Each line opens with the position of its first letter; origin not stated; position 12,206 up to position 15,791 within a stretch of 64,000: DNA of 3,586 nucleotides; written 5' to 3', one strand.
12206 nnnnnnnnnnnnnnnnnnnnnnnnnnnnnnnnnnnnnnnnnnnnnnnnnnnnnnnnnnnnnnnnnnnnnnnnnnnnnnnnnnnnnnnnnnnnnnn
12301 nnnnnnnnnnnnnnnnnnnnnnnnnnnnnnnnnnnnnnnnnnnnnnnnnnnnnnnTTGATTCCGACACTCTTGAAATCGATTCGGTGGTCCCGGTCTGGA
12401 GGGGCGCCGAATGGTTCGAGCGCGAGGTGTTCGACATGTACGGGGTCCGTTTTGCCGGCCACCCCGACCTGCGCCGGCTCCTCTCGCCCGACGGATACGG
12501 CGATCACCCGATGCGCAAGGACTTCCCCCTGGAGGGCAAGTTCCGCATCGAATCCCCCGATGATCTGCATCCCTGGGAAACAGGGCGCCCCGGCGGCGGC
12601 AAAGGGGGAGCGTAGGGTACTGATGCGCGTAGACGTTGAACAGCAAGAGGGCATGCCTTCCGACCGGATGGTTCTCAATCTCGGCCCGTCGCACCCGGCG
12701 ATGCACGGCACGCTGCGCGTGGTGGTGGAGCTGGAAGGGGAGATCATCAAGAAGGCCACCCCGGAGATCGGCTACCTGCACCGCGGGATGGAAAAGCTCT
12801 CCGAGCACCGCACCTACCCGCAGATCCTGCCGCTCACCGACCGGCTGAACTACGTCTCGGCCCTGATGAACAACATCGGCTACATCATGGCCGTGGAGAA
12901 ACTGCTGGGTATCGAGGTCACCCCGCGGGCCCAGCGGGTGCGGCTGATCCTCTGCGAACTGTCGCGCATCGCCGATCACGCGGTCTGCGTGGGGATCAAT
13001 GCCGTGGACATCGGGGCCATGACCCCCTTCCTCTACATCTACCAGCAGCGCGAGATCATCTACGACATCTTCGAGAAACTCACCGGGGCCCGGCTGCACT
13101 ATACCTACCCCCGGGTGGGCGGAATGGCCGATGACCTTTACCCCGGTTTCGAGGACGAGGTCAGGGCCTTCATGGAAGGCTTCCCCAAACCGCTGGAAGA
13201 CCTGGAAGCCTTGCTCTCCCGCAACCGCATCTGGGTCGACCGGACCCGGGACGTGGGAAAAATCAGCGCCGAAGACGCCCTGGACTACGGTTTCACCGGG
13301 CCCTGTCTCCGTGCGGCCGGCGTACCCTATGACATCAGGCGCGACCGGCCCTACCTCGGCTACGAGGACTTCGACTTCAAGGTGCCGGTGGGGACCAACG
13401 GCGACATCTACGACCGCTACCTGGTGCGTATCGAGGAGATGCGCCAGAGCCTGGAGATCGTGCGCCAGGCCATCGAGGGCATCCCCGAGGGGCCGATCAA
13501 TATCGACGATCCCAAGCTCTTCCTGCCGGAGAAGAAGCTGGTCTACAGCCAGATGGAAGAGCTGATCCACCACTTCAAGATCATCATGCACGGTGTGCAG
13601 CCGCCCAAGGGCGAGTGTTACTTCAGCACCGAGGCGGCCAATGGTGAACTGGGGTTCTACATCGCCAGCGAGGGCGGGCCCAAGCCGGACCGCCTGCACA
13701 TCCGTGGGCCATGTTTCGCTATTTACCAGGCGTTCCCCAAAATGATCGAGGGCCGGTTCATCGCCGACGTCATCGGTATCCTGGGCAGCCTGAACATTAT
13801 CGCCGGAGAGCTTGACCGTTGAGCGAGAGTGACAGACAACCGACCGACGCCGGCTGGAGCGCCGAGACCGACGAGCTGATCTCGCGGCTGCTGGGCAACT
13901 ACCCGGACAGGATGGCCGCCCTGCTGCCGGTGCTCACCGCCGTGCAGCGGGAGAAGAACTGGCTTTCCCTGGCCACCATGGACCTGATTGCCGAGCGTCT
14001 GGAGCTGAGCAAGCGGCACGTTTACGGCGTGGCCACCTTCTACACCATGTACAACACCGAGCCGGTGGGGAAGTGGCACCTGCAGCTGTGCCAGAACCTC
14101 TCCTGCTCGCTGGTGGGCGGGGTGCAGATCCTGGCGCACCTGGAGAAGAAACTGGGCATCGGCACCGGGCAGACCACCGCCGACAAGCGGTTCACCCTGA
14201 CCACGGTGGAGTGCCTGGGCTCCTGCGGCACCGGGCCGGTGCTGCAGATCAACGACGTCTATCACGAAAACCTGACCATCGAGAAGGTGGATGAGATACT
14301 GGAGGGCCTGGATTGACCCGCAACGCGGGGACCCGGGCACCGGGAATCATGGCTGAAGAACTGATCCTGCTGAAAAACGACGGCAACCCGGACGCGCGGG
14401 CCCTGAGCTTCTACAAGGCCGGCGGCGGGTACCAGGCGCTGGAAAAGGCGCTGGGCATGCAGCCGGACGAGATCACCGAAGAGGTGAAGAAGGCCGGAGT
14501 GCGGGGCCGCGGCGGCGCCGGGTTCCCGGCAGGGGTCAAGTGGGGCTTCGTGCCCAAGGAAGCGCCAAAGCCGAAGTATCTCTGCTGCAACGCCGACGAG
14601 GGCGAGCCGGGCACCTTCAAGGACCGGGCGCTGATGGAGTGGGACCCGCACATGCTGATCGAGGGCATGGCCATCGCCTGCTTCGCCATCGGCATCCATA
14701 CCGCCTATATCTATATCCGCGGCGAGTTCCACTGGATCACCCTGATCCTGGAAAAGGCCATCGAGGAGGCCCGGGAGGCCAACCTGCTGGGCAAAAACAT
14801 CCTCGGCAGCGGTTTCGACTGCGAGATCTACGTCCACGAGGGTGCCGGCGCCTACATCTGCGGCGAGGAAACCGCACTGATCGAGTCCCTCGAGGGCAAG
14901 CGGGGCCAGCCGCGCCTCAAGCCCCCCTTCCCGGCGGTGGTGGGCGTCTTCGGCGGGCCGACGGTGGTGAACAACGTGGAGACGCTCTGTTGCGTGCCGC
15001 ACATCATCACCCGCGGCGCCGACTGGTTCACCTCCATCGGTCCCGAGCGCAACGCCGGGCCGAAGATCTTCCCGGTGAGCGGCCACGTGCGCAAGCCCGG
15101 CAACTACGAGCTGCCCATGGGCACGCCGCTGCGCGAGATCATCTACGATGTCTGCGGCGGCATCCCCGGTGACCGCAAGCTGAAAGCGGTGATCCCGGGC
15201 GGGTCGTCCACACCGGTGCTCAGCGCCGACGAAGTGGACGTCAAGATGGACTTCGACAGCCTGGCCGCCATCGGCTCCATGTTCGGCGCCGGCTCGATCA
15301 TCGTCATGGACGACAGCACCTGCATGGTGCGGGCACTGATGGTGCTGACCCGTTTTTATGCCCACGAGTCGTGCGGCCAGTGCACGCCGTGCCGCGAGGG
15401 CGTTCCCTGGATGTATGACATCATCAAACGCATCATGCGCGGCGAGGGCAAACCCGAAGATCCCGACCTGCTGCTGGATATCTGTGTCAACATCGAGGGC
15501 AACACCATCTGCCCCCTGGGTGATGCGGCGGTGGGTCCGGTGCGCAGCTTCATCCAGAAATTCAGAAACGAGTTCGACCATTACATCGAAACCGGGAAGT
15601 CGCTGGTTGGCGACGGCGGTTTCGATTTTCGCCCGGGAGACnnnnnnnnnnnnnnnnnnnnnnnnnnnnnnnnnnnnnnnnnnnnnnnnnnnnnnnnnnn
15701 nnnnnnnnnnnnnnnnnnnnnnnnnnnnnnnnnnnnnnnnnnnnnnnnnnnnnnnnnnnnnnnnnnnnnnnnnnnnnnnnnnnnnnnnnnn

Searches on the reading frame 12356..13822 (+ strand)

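Call 29: search_protein_families(library=pfam, proteins=[window:12356-13822:+], max_evalue=0.00001)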
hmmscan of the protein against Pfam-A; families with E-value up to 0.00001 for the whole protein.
window:12356-13822:+ (488 aa): 1 family
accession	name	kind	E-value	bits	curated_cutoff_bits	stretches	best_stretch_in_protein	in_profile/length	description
PF00346.24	Complex1_49kDa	-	4.3e-115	383.9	24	1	218-488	1-271/271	Respiratory-chain NADH dehydrogenase, 49 Kd subunit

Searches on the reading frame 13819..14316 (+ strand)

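Call 29: search_protein_families(library=pfam, proteins=[window:13819-14316:+], max_evalue=0.00001)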
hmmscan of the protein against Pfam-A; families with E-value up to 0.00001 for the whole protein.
window:13819-14316:+ (165 aa): 1 family
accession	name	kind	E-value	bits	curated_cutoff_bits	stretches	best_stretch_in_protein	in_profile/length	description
PF01257.25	2Fe-2S_thioredx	-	2.6e-52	177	24.8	1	23-164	3-144/145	Thioredoxin-like [2Fe-2S] ferredoxin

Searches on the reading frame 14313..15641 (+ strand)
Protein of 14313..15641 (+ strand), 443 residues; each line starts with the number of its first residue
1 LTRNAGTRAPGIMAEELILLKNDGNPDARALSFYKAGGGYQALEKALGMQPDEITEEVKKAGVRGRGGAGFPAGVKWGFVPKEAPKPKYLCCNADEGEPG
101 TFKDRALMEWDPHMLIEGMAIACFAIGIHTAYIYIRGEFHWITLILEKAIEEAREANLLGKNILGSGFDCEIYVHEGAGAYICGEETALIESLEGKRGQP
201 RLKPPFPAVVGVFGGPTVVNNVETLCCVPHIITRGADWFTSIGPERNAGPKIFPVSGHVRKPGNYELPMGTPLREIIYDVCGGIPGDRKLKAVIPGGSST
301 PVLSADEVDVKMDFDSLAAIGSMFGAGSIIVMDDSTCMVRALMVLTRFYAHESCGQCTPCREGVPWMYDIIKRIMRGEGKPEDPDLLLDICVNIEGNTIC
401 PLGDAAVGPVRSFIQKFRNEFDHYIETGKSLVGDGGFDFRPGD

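Call 61: find_homologous_proteins(query=window:14313-15641:+)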
Query window:14313-15641:+ (443 aa): 8000 proteins with E <= 0.001 among 8000 candidates; the best 120 are listed.
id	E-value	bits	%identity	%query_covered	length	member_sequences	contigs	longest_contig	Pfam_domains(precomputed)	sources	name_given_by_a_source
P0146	6.4e-283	956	95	97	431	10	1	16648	PF10531.16,PF10589.15,PF22461.3,PF01512.23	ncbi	-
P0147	1.6e-273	925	90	97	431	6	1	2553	PF10531.16,PF10589.15,PF22461.3,PF01512.23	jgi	jgi:NADH-quinone oxidoreductase subunit F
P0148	1.9e-200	685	70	95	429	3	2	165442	PF10531.16,PF10589.15,PF22461.3,PF01512.23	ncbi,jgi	-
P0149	5.0e-196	670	68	95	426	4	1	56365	PF10531.16,PF10589.15,PF22461.3,PF01512.23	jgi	jgi:NADH-quinone oxidoreductase subunit F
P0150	8.8e-196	669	70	93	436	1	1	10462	PF10531.16,PF10589.15,PF22461.3,PF01512.23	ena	-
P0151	1.7e-194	665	67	95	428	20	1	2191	PF10531.16,PF10589.15,PF22461.3,PF01512.23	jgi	jgi:NADH-quinone oxidoreductase subunit F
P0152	1.3e-193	662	65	95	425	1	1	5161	PF10531.16,PF10589.15,PF22461.3,PF01512.23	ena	-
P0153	1.8e-193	662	67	94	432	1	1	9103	PF10531.16,PF10589.15,PF22461.3,PF01512.23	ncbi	-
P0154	3.2e-193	661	66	95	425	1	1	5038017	PF10531.16,PF10589.15,PF22461.3,PF01512.23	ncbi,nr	ncbi:MAG: NADH-quinone oxidoreductase subunit NuoF [Gemmatimonadota bacterium]|nr:MAG: NADH-quinone 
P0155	4.8e-193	660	65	95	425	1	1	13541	PF10531.16,PF10589.15,PF22461.3,PF01512.23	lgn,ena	-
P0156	9.1e-193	659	66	95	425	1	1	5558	PF10531.16,PF10589.15,PF22461.3,PF01512.23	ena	-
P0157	5.6e-192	657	65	95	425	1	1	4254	PF10531.16,PF10589.15,PF22461.3,PF01512.23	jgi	jgi:NADH-quinone oxidoreductase subunit F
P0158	5.7e-192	657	67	94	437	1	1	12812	PF10531.16,PF10589.15,PF22461.3,PF01512.23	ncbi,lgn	-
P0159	1.9e-191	655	67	94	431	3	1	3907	PF10531.16,PF10589.15,PF22461.3,PF01512.23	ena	-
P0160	7.8e-190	650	66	95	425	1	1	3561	PF10531.16,PF10589.15,PF22461.3,PF01512.23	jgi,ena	jgi:NADH-quinone oxidoreductase subunit F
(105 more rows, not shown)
